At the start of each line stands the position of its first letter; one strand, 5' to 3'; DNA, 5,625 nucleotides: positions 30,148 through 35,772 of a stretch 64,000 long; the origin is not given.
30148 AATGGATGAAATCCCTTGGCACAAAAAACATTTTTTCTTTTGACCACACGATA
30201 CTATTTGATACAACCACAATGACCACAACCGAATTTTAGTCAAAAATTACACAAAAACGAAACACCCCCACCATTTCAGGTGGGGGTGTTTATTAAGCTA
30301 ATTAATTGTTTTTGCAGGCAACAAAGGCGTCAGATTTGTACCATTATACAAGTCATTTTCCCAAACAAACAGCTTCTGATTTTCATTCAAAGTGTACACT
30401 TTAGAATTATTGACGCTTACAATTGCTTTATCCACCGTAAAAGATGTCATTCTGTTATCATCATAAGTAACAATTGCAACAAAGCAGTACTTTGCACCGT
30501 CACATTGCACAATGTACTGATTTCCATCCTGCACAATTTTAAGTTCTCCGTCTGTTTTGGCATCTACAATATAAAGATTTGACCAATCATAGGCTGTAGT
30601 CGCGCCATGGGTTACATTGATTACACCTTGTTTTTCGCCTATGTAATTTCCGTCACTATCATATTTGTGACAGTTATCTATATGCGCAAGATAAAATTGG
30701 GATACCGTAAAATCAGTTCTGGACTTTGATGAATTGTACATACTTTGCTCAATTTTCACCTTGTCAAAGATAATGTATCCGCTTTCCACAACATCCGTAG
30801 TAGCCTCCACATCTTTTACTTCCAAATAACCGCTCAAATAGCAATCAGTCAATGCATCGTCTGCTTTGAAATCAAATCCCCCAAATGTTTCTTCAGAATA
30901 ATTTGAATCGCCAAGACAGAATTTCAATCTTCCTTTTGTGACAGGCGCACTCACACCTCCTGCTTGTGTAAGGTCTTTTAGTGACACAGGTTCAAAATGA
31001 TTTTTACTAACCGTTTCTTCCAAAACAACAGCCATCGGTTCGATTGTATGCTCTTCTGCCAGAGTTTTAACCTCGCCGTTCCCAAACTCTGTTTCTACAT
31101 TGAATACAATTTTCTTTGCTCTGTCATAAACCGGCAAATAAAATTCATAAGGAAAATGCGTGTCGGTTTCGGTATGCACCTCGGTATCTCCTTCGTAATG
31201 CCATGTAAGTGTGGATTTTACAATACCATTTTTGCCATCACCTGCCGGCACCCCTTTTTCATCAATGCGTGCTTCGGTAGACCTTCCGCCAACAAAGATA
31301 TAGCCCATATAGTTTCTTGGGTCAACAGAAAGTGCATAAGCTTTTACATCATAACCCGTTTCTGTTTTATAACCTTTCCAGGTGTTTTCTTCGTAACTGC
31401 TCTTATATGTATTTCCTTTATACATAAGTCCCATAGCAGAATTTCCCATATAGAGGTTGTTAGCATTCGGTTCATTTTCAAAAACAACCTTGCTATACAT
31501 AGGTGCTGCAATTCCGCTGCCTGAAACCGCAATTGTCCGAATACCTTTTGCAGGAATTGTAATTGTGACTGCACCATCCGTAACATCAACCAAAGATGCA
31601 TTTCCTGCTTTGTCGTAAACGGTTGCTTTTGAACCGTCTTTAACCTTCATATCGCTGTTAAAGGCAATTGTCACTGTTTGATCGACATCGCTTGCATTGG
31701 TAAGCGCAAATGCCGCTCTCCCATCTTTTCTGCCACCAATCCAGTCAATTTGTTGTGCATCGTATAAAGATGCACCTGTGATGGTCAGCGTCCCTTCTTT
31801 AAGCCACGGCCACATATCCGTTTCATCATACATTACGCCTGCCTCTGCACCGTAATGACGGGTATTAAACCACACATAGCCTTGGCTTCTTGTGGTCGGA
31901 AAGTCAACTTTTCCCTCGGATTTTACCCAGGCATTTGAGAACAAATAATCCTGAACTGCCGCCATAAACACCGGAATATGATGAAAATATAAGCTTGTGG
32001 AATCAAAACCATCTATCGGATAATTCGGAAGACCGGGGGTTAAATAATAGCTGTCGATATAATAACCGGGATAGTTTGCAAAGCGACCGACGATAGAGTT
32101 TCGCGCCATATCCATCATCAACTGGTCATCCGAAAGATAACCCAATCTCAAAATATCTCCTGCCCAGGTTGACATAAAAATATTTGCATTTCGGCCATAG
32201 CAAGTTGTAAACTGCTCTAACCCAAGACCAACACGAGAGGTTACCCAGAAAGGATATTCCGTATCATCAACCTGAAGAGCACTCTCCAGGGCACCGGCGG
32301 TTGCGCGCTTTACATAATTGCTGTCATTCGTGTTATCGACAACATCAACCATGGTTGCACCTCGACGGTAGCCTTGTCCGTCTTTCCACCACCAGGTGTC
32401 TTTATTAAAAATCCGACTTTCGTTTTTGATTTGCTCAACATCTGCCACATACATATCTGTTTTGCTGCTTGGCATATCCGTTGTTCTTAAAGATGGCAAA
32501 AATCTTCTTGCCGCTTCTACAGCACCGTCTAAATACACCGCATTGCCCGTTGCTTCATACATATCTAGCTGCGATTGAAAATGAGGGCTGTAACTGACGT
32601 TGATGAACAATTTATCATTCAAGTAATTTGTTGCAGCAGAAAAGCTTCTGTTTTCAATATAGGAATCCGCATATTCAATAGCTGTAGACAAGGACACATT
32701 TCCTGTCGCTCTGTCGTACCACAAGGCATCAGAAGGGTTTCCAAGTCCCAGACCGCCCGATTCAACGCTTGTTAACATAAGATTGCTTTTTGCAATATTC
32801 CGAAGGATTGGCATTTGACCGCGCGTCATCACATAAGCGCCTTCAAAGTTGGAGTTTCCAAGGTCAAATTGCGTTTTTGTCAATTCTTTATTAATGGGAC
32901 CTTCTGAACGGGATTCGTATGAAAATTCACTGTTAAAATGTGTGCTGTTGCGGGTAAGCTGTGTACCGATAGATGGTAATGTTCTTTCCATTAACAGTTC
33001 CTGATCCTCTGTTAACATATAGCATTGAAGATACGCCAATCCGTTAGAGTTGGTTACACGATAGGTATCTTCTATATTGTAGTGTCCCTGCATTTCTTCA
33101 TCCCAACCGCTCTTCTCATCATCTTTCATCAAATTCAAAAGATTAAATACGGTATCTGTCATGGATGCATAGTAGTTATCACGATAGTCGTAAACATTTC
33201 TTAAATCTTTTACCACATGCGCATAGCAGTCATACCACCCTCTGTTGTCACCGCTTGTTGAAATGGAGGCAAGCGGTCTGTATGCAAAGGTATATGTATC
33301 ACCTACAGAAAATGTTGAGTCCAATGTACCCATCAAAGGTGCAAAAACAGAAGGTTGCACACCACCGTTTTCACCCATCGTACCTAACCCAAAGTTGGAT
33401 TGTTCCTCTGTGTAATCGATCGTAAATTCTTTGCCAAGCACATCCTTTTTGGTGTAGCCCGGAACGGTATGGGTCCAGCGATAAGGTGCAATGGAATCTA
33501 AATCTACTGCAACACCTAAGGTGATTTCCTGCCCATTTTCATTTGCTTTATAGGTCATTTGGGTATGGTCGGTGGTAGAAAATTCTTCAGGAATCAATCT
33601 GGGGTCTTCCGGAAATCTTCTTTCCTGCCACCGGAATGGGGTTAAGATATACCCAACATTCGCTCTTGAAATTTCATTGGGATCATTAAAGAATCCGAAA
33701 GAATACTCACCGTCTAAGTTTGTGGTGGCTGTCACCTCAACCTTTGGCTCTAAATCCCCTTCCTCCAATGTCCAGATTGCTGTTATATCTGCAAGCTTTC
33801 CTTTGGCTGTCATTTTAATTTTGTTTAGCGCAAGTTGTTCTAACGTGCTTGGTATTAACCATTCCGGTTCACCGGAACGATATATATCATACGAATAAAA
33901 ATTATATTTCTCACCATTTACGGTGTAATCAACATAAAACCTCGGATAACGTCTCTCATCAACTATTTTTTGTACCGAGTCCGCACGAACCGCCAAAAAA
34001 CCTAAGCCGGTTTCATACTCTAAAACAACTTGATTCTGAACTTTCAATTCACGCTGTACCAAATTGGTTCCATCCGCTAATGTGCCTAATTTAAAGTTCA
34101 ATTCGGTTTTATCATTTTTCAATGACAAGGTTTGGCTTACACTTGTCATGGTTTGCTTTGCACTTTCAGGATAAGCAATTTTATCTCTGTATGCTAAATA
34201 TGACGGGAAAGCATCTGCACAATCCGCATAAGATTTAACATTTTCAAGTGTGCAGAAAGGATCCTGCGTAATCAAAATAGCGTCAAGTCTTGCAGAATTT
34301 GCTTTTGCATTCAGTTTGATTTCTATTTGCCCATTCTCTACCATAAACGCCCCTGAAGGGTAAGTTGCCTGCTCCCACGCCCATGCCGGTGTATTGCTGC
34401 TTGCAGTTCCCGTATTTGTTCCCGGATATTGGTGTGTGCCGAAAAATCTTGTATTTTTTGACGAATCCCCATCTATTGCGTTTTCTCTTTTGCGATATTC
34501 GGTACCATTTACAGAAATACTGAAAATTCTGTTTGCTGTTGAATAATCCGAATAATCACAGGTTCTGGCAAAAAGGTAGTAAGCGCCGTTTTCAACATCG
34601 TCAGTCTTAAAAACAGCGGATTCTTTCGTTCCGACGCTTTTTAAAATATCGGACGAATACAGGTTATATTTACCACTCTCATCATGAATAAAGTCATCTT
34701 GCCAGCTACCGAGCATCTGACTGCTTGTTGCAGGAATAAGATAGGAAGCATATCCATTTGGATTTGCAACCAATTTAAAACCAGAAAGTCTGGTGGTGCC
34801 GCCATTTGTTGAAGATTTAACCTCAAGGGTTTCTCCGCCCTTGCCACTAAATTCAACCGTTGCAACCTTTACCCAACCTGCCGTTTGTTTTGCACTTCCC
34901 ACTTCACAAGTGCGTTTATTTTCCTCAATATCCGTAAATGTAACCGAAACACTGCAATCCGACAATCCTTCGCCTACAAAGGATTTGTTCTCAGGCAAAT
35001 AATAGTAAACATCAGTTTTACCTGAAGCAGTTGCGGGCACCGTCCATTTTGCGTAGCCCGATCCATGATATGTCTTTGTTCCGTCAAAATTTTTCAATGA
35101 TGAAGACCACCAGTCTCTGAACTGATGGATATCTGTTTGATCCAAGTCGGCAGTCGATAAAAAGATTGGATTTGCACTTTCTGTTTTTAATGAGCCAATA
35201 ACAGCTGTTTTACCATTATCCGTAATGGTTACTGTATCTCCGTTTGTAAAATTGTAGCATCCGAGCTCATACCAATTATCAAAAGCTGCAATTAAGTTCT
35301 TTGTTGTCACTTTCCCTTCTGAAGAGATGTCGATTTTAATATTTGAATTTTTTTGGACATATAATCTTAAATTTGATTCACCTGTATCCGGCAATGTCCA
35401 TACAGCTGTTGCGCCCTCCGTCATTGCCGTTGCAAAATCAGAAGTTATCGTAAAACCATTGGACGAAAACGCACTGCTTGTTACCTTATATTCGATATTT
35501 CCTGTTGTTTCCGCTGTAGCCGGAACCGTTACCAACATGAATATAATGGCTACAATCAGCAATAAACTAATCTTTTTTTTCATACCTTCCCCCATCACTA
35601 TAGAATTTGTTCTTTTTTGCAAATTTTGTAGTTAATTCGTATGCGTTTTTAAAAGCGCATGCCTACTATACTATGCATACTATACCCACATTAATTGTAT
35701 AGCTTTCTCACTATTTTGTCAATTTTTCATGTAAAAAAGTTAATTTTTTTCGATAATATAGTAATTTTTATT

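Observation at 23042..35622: Three ~1,700-aa secreted paralogs share a ~1,000-aa core I cannot place in any glycoside hydrolase or lyase family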

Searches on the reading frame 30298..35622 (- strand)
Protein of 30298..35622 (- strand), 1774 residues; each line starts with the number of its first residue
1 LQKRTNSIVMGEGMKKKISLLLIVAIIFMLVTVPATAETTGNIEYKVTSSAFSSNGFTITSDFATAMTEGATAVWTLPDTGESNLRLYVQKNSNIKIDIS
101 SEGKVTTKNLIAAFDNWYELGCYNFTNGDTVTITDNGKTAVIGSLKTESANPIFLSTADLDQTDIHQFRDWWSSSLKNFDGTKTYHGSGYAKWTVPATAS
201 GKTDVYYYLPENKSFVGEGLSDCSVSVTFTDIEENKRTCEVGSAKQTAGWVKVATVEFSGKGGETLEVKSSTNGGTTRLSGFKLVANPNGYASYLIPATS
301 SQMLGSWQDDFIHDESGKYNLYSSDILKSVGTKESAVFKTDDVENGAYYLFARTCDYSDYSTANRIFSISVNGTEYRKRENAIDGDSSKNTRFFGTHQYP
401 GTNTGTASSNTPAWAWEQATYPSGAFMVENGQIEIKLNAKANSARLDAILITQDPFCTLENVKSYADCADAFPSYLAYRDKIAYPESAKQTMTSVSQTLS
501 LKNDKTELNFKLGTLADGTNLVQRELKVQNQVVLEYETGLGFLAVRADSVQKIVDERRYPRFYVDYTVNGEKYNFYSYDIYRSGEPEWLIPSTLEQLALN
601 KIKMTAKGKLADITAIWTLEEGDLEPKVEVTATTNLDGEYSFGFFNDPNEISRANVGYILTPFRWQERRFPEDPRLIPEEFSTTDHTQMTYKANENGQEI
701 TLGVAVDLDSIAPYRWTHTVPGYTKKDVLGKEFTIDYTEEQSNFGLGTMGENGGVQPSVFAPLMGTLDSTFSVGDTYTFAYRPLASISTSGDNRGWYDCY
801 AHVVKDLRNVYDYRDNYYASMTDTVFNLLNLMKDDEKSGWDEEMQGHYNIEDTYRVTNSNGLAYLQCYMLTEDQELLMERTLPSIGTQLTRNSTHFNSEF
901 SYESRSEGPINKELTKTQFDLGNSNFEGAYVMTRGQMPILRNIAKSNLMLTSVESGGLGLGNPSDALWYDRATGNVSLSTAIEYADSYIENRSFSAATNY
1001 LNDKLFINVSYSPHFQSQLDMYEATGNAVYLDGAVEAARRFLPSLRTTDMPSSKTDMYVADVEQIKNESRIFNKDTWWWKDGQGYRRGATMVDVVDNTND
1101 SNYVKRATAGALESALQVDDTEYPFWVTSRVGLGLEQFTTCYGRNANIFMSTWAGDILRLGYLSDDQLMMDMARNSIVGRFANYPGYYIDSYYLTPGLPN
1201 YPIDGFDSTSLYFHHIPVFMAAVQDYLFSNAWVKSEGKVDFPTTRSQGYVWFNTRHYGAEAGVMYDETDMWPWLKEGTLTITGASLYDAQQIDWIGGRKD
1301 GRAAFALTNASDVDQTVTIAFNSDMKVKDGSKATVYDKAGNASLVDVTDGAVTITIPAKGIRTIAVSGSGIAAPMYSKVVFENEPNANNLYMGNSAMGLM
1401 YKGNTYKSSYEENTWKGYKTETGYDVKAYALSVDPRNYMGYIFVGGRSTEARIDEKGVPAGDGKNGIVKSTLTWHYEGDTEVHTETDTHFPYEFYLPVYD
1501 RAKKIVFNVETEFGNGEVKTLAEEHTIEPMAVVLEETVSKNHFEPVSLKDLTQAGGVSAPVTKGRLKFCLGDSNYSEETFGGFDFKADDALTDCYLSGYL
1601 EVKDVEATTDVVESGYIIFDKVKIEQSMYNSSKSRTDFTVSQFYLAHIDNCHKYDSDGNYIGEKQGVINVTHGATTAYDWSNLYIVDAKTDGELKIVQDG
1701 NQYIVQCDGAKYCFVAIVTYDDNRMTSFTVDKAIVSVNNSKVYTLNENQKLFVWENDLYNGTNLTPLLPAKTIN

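Call 6: search_protein_families(library=pfam, proteins=[window:30298-35622:-], max_evalue=1)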
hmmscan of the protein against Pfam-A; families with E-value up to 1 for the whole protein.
window:30298-35622:- (1774 aa): 2 families
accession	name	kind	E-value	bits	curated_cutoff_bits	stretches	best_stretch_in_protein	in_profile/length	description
PF17801.7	Melibiase_C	-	0.03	14.9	22.9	1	1294-1361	7-66/71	Alpha galactosidase C-terminal beta sandwich domain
PF17189.10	Glyco_hydro_30C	-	0.2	12.2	22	0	1299-1364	25-65/65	Glycosyl hydrolase family 30 beta sandwich domain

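Call 10: search_solved_structures(query=window:30298-35622:-, max_evalue=1)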
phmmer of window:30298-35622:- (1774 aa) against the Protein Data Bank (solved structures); distinct sequences matched with E-value up to 1: 0.

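Call 11: search_protein_families(library=ncbifam, proteins=[window:30298-35622:-], max_evalue=1)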
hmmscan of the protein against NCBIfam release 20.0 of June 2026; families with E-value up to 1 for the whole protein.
window:30298-35622:- (1774 aa): 2 families
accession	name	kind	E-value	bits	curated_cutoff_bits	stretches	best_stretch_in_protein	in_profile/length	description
NF041742.1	WGxxGxxG_fam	subfamily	0.05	14.2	35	1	14-44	1-31/69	WGxxGxxG family protein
NF053819.1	EF0750_LPXTG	subfamily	0.077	13.5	47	1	14-87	1-83/105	EF2685/EF0750 family sortase-dependent surface protein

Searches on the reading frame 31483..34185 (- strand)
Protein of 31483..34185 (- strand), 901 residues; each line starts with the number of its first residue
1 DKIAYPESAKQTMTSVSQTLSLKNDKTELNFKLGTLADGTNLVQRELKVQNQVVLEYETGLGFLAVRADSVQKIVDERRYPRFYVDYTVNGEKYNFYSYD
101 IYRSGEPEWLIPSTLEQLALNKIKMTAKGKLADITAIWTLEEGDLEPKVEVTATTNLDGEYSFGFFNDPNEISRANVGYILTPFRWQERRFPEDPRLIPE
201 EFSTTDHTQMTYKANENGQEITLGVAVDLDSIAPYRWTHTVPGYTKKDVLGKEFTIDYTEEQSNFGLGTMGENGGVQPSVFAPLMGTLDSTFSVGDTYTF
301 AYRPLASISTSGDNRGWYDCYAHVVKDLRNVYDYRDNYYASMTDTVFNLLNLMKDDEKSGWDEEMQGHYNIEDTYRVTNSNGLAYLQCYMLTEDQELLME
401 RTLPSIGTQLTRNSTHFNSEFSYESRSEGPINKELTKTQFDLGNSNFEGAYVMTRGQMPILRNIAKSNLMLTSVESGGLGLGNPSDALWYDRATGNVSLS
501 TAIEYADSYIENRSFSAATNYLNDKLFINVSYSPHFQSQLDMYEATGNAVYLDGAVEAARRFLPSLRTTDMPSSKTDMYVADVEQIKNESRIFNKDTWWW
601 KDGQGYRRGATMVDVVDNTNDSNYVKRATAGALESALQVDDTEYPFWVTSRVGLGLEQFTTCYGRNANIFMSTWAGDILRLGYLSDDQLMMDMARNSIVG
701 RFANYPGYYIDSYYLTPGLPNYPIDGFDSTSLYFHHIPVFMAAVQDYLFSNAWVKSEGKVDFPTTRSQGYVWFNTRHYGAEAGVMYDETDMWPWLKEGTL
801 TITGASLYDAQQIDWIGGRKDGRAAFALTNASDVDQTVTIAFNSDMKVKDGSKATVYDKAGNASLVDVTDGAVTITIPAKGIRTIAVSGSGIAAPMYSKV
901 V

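Call 15: find_homologous_proteins(query=window:31483-34185:-, max_evalue=0.001)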
Query window:31483-34185:- (901 aa): 4 proteins with E <= 0.001 among 8000 candidates.
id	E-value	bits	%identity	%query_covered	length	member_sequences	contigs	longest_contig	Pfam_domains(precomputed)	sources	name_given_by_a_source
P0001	0.0e+0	1162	58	100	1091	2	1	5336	-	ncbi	-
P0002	0.0e+0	1149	57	100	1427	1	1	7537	-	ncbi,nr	ncbi:MAG: hypothetical protein IJN39_07225, partial [Clostridia bacterium]|nr:hypothetical protein [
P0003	0.0e+0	1101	56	100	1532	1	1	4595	PF17801.8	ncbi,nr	ncbi:MAG: hypothetical protein IKJ55_01720, partial [Clostridia bacterium]|nr:hypothetical protein [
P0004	2.1e-19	87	94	6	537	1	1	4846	-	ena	-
